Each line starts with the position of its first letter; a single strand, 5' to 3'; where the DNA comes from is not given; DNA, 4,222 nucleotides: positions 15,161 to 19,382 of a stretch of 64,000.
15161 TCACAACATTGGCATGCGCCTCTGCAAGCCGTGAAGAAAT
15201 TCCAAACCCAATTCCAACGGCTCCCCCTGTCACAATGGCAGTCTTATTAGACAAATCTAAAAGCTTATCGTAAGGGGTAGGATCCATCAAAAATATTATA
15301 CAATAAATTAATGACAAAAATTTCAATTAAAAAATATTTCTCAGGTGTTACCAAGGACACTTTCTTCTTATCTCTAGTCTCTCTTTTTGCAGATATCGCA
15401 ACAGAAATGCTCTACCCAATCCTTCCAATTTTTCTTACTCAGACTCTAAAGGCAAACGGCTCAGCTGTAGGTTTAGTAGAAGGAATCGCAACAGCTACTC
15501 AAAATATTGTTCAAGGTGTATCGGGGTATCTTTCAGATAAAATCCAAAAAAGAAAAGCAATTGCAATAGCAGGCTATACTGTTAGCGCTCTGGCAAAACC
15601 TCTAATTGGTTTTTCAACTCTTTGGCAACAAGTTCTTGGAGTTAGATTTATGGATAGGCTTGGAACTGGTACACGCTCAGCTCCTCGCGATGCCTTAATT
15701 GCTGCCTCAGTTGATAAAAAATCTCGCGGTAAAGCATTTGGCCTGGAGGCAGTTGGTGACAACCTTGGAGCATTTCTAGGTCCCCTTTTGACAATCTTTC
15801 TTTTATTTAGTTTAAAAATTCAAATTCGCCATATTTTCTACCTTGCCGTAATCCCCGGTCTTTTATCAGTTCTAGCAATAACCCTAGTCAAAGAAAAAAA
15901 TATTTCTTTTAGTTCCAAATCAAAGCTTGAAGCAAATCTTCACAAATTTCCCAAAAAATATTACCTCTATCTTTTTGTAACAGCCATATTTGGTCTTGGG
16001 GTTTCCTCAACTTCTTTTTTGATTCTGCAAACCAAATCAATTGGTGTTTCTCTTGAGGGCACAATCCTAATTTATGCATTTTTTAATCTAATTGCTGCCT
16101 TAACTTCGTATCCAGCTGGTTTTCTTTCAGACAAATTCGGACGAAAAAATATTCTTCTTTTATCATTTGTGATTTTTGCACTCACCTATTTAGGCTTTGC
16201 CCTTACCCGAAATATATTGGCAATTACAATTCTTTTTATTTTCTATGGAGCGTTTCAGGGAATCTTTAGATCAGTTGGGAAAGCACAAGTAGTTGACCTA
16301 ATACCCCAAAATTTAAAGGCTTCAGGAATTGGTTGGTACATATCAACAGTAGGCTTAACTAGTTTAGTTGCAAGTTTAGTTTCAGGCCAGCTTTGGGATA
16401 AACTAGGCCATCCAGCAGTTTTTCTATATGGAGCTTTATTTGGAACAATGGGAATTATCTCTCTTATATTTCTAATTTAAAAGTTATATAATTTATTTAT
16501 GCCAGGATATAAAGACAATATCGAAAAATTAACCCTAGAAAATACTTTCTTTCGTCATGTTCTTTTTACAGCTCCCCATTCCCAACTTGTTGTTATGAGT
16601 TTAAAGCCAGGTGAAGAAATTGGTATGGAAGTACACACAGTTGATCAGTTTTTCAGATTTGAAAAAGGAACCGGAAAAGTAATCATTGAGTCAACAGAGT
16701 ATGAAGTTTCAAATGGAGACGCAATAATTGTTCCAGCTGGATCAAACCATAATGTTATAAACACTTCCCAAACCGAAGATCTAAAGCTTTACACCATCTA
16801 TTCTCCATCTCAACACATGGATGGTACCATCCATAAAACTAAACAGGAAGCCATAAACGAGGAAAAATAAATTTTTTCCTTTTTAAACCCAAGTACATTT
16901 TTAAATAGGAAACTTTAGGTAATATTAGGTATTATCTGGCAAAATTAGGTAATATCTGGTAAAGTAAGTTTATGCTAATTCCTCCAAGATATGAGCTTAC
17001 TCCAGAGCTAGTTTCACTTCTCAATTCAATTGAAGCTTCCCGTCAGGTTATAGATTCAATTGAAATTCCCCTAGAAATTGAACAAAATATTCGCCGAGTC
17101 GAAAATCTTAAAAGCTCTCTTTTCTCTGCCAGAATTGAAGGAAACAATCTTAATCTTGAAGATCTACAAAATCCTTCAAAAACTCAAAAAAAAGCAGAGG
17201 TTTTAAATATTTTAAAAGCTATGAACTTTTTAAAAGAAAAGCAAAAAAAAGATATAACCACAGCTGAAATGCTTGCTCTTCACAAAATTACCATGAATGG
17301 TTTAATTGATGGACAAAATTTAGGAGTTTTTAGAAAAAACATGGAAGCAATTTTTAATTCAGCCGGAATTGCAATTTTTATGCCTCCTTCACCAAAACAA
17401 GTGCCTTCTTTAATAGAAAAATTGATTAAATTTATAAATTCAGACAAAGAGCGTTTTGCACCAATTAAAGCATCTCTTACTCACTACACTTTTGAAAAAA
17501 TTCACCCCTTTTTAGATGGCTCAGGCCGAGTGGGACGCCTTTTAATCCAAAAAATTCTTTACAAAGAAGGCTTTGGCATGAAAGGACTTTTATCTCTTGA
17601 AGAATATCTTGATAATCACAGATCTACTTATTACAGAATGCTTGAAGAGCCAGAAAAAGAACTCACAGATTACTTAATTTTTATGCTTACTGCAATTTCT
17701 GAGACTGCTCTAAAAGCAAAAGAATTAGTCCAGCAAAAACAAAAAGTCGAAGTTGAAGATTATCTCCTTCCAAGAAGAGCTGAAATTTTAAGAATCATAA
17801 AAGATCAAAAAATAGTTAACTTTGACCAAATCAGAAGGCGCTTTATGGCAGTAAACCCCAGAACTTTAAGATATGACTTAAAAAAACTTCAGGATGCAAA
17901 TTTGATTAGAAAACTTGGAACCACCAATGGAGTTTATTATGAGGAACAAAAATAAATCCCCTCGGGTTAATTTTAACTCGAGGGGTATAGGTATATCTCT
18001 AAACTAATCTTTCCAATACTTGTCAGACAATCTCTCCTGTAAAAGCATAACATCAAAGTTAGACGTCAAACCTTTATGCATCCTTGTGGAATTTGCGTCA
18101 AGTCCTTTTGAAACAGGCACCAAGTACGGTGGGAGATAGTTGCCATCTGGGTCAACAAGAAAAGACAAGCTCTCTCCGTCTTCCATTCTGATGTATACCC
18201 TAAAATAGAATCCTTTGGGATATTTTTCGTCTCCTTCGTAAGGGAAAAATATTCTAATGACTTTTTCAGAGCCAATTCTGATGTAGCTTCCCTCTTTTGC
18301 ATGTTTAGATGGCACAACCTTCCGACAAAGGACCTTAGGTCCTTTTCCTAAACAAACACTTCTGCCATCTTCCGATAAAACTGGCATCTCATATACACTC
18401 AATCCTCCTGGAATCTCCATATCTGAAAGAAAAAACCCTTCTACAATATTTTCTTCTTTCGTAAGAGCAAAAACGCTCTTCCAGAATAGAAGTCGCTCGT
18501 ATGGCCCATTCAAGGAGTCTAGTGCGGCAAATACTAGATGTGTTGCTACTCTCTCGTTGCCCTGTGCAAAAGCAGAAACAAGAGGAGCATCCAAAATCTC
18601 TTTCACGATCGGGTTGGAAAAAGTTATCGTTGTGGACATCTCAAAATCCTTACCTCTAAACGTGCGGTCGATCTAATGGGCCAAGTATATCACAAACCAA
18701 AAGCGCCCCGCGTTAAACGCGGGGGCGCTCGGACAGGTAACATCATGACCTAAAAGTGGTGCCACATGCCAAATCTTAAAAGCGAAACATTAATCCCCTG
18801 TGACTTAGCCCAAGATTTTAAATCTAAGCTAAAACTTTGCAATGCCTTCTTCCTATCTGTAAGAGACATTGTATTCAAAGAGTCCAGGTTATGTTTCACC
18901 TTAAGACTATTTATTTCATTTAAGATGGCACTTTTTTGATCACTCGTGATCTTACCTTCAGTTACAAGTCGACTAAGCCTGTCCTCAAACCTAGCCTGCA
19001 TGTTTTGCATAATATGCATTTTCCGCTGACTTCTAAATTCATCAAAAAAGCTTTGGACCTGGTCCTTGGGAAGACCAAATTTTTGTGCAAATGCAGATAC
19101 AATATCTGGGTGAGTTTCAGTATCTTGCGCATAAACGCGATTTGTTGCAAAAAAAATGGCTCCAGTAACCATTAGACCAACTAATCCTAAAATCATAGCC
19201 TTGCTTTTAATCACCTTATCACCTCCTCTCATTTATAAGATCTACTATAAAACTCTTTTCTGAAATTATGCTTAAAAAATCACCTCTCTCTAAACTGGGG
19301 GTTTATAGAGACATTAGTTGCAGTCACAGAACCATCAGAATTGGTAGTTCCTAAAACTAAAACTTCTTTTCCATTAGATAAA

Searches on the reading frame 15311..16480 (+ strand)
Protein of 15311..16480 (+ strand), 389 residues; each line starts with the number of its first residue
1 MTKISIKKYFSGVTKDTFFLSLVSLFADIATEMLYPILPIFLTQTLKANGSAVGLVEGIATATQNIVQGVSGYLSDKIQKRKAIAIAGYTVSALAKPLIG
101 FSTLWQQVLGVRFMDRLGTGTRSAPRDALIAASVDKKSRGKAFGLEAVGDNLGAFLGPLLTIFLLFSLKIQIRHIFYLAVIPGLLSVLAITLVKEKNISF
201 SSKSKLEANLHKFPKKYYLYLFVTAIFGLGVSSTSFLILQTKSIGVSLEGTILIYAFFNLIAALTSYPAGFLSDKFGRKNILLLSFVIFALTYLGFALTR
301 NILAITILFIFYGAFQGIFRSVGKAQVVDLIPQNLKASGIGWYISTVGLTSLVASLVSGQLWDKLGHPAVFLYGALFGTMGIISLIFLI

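Call 77: search_protein_families(library=pfam, proteins=[window:15311-16480:+], max_evalue=0.001)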
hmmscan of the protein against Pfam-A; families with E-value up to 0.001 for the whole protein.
window:15311-16480:+ (389 aa): 4 families
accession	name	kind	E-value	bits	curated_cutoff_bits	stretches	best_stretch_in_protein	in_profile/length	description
PF07690.21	MFS_1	-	2.1e-47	162.2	33.4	2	20-201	1-182/347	Major Facilitator Superfamily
PF00083.30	Sugar_tr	-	4.5e-11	42.7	22.3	2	243-387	283-435/452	Sugar (and other) transporter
PF12832.13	MFS_1_like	-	3.4e-10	40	25.2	1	32-372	16-372/373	MFS_1 like family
PF05977.19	MFS_3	-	0.00042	19.3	27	1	42-366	36-371/524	Transmembrane secretion effector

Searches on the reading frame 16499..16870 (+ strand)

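Call 77: search_protein_families(library=pfam, proteins=[window:16499-16870:+], max_evalue=0.001)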
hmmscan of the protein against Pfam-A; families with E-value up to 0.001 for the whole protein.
window:16499-16870:+ (123 aa): 3 families
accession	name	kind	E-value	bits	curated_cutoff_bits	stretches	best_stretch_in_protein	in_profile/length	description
PF07883.17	Cupin_2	-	3.7e-16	59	27.2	1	32-101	2-70/70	Cupin domain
PF02311.25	AraC_binding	-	0.00012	22.3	21.1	1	54-110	29-84/135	AraC-like ligand binding domain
PF11699.14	CENP-C_C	-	0.00055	20.6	29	1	50-94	35-79/85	Mif2/CENP-C like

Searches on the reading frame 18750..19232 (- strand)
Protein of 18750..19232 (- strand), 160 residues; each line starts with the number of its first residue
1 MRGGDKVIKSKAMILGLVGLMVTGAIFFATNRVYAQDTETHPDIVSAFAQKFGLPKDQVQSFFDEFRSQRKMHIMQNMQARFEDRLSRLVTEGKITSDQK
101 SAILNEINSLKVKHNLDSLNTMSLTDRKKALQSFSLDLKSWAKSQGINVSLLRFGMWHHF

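Call 3: search_protein_families(library=pfam, proteins=[window:18750-19232:-], max_evalue=0.01)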
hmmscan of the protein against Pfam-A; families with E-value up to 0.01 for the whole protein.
window:18750-19232:- (160 aa): 1 family
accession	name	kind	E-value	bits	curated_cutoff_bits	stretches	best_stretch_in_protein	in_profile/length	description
PF24622.1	TMP_4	-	0.0023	18.5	27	1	66-106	23-63/77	Tape measure protein domain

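Call 4: search_protein_families(library=ncbifam, proteins=[window:18750-19232:-], max_evalue=0.01)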
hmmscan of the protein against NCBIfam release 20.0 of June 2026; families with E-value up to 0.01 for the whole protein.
window:18750-19232:- (160 aa): 0 families

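Call 22: search_solved_structures(query=A3, max_evalue=10, show_alignments=2)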
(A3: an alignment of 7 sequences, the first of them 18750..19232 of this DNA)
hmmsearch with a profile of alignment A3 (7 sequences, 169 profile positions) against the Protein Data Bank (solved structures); distinct sequences matched with E-value up to 10: 22.
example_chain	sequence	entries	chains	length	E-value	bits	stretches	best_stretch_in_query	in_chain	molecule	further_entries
1u2m_A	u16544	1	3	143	0.031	17.1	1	40-148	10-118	Histone-like protein HLP-1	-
1sg2_A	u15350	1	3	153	0.037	16.8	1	40-148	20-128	Seventeen Kilodalton Protein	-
4kbq_D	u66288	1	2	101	0.071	15.9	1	85-135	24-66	Heat shock cognate 71 kDa protein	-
1ud0_A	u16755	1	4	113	0.094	15.5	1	85-122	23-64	70 kDa heat-shock-like protein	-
2lmg_A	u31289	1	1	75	0.13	15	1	88-129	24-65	Heat shock 70 kDa protein 1A/1B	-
2p6j_A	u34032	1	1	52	0.16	14.8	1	42-69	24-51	designed engrailed homeodomain variant UVF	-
1y66_A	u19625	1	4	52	0.19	14.5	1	38-69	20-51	engrailed homeodomain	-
5eka_A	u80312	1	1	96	0.26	14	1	39-69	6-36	DNA-binding protein HU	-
3lof_A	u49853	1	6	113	0.31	13.8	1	87-128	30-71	Heat shock 70 kDa protein 1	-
1v5y_A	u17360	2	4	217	0.41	13.4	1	72-112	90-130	Major NAD(P)H-flavin oxidoreductase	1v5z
1vfr_A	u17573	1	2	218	0.41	13.4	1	72-112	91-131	NAD(P)H:FMN OXIDOREDUCTASE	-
5f6f_A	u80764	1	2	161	0.51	13.1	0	27-72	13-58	MarR family regulatory protein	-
4kug_A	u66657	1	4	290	0.68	12.7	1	76-106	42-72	3-hydroxybutyryl-CoA dehydrogenase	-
4kue_A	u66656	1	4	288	0.69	12.7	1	76-106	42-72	3-hydroxybutyryl-CoA dehydrogenase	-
4kuh_A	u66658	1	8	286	0.75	12.6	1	76-106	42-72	3-hydroxybutyryl-CoA dehydrogenase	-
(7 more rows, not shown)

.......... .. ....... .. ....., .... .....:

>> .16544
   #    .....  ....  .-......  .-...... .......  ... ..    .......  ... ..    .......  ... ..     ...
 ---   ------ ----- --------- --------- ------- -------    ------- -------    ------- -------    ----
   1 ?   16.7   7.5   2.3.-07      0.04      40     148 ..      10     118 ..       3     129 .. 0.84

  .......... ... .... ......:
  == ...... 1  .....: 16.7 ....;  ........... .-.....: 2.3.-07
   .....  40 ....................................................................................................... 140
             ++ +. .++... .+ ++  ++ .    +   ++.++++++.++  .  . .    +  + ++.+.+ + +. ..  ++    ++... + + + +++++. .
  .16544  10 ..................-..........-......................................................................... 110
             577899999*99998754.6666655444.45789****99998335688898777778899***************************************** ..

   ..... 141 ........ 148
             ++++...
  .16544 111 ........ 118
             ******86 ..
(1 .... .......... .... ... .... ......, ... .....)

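Call 23: search_protein_families(library=pfam, alignment_id=A3, max_evalue=10)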
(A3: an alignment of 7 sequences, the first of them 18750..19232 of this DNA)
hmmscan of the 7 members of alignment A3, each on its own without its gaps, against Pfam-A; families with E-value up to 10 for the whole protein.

A. member 1, window:18750-19232:- (160 aa): 3 families
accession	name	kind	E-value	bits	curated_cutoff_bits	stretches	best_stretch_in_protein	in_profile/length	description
PF24622.1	TMP_4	-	0.0023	18.5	27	1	66-106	23-63/77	Tape measure protein domain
PF02065.24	Melibiase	-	0.094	12.1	27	1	75-138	16-79/347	Melibiase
PF17660.6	BTRD1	-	0.16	12.4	23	1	47-69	3-25/50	Polyglycine hydrolase-like, structural repeat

B. families by the number of members that match (of 7 scanned): 47 families (the first 25 are shown)
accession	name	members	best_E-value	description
PF03938.19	OmpH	3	0.016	Outer membrane protein (OmpH-like)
PF13786.12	DUF4179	2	0.02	Domain of unknown function (DUF4179)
PF22560.2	GMT-wHTH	2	0.028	GMT-like wHTH domain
PF12824.13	MRP-L20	2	0.036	Mitochondrial ribosomal protein subunit L20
PF06784.16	UPF0240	2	0.044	Uncharacterised protein family (UPF0240)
PF17944.6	Arg_decarbox_C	2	0.095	Arginine decarboxylase C-terminal helical extension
PF01080.22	Presenilin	2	0.29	Presenilin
PF24622.1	TMP_4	1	0.0023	Tape measure protein domain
PF07201.16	HrpJ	1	0.015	HrpJ-like domain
PF23067.1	MG280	1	0.019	Uncharacterised protein MG280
PF18851.6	baeRF_family8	1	0.021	Bacterial archaeo-eukaryotic release factor family 8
PF04956.18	TrbC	1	0.021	TrbC/VIRB2 pilin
PF01361.26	Tautomerase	1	0.024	Tautomerase enzyme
PF12685.13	SpoIIIAH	1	0.026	SpoIIIAH-like protein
PF06666.16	DUF1173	1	0.028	Protein of unknown function (DUF1173)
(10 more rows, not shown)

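Call 59: find_homologous_proteins(query=A3)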
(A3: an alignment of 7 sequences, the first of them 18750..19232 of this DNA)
Query A3 (7 sequences) (160 aa, profile of the alignment): 976 proteins with E <= 0.001 among 3382 candidates; the best 120 are listed.
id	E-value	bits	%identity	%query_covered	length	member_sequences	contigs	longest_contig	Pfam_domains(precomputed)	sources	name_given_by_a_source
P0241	2.8e-65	237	33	95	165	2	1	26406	-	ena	-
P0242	5.7e-65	236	34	91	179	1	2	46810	-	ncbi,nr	ncbi:MAG: hypothetical protein H0W89_01785 [Candidatus Levybacteria bacterium]|nr:hypothetical prote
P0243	6.6e-65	236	38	98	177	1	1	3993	-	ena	-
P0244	8.9e-65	235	36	95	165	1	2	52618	-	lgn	-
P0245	4.3e-63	230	40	81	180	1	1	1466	-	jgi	-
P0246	6.3e-63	229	38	99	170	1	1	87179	-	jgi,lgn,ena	-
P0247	1.8e-62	228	38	99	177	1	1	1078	-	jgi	jgi:hypothetical protein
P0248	5.6e-62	226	36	89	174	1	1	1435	-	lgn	-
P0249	8.0e-62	226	33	89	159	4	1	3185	-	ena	-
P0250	1.1e-61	225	34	89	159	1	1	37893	-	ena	-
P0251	1.7e-60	221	38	96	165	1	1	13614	-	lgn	-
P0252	5.2e-60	220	36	87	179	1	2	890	-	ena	-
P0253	1.8e-59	218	33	86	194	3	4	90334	-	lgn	-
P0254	2.3e-59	218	34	87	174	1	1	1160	-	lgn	-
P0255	2.6e-59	218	34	92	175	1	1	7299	-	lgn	-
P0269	2.1e-57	211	35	91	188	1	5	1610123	-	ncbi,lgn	-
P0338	7.4e-52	193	37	96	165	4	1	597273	-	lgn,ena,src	-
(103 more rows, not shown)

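Call 61: find_encoding_contigs(protein=P0269, flank=8000, max_places=1)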
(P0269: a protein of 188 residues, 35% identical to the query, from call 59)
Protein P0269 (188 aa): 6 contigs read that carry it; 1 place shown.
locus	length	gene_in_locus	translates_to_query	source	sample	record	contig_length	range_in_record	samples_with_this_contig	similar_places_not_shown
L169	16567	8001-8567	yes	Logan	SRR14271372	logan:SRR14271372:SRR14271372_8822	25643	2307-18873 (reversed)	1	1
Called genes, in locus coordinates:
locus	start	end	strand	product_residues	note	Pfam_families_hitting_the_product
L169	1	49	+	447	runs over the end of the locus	PF05970:PIF1, PF13245:AAA_19, PF13401:AAA_22 (weak), PF13604:AAA_30, PF03266:NTPase_1 (faint), PF21530:Pif1_2B_dom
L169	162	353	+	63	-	-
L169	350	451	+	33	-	-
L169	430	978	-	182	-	-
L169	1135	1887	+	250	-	PF19093:DUF5781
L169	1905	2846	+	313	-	PF17773:UPF0176_N, PF00581:Rhodanese, PF12368:Rhodanese_C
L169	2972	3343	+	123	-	PF08570:DUF1761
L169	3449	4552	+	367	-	PF02129:Peptidase_S15, PF01738:DLH (faint), PF00561:Abhydrolase_1, PF12146:Hydrolase_4, PF12697:Abhydrolase_6, PF00326:Peptidase_S9, PF08840:BAAT_C (weak)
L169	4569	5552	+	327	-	PF13354:Beta-lactamase2, PF00768:Peptidase_S11 (faint)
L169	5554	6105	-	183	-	PF09723:Zn_ribbon_8 (faint), PF13240:Zn_Ribbon_1 (faint), PF13248:Zn_ribbon_3 (faint), PF26788:DUF8260 (faint), PF01396:Zn_ribbon_Top1 (faint), PF03119:DNA_ligase_ZBD (faint)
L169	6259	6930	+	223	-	PF00072:Response_reg, PF00486:Trans_reg_C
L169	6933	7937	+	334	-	PF00512:HisKA, PF02518:HATPase_c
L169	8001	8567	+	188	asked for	-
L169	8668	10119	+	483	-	PF09852:DUF2079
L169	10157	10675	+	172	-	PF09922:LiaF-like_C (weak)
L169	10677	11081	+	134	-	PF00903:Glyoxalase (weak)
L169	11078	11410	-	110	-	PF04993:TfoX_N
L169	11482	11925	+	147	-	-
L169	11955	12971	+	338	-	PF00657:Lipase_GDSL, PF13472:Lipase_GDSL_2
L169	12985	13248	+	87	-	-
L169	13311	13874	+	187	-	PF01965:DJ-1_PfpI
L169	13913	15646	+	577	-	PF02683:DsbD_TM, PF13386:DsbD_2 (weak), PF00578:AhpC-TSA, PF08534:Redoxin, PF13905:Thioredoxin_8, PF17991:Thioredoxin_10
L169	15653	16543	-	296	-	-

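Call 62: find_encoding_contigs(protein=P0338, flank=8000, max_places=1)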
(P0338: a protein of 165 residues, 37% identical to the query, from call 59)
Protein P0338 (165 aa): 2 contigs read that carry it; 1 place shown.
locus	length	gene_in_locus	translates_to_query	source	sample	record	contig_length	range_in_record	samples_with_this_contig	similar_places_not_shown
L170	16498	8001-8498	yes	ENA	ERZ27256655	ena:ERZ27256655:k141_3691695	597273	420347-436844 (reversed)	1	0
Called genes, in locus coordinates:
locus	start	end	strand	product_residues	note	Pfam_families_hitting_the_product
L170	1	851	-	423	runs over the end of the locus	PF13660:DUF4147, PF05161:MOFRL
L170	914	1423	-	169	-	-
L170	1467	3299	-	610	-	PF00456:Transketolase_N, PF13292:DXP_synthase_N, PF02779:Transket_pyr, PF02780:Transketolase_C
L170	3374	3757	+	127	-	PF08327:AHSA1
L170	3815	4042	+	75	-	-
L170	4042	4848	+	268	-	-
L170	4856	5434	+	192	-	PF00565:SNase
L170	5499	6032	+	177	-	-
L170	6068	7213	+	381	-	PF07995:GSDH, PF23500:DUF7133 (faint)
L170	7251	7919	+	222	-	-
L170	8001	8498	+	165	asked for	-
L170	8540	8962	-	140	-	PF10648:Gmad2 (weak)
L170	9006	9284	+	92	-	-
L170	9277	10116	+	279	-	-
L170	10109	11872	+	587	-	PF00989:PAS, PF08448:PAS_4, PF08447:PAS_3, PF13426:PAS_9, PF00989:PAS, PF13426:PAS_9, PF00512:HisKA, PF02518:HATPase_c, +4 more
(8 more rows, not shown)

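Call 63: search_solved_structures(query=A5, max_evalue=10, show_alignments=1)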
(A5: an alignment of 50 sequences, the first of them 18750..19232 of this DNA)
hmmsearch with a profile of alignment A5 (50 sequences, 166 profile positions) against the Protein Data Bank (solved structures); distinct sequences matched with E-value up to 10: 19.
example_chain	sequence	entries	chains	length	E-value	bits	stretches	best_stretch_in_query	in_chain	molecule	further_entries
3o6u_A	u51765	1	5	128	0.045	16.3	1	66-113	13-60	uncharacterized protein CPE2226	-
4kbq_D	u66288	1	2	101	0.046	16.3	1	82-117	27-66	Heat shock cognate 71 kDa protein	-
1v5y_A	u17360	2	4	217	0.092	15.3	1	70-105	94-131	Major NAD(P)H-flavin oxidoreductase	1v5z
1vfr_A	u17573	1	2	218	0.093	15.3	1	70-105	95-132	NAD(P)H:FMN OXIDOREDUCTASE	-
1ud0_A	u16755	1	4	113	0.094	15.3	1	82-117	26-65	70 kDa heat-shock-like protein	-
2lmg_A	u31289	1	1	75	0.17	14.5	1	82-121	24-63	Heat shock 70 kDa protein 1A/1B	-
5eka_A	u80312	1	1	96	0.32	13.6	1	32-59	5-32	DNA-binding protein HU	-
3lof_A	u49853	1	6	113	0.36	13.4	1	82-121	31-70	Heat shock 70 kDa protein 1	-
4r1n_A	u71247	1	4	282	0.36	13.4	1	72-98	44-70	3-hydroxybutyryl-CoA dehydrogenase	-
4kuh_A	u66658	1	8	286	0.37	13.3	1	72-98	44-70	3-hydroxybutyryl-CoA dehydrogenase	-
4kug_A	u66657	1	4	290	0.38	13.3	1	72-98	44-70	3-hydroxybutyryl-CoA dehydrogenase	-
4kue_A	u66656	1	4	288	0.38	13.3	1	72-98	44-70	3-hydroxybutyryl-CoA dehydrogenase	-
6kna_A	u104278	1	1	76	0.58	12.7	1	19-70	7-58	Viral ubiquitin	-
4qiw_C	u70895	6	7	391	0.99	11.9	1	42-66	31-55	DNA-directed RNA polymerase subunit A'' | DNA-directed RNA polymerase subunit A""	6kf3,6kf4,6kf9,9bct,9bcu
2da3_A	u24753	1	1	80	1.2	11.7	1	32-65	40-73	Alpha-fetoprotein enhancer binding protein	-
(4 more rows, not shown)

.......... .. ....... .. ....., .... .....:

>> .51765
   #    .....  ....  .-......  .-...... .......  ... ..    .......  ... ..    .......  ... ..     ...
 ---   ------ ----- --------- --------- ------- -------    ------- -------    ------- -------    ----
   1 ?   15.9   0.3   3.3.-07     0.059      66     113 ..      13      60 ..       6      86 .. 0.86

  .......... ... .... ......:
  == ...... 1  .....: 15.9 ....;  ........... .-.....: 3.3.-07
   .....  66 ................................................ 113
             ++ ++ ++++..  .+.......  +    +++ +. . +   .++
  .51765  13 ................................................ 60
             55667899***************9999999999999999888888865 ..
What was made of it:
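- On CpxP/Spy/ZraP periplasmic stress proteins (considered for the eighth gene): Profiles of 7 and of 50 sequences against the PDB give nothing below E = 0.03 (calls 22, 63).
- Tried and rejected: Pfam scans of 7 members and PDB profile searches with 7 and 50 sequences gave nothing better than E = 0.03 (Skp) or 0.045 (calls 22, 23, 63).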
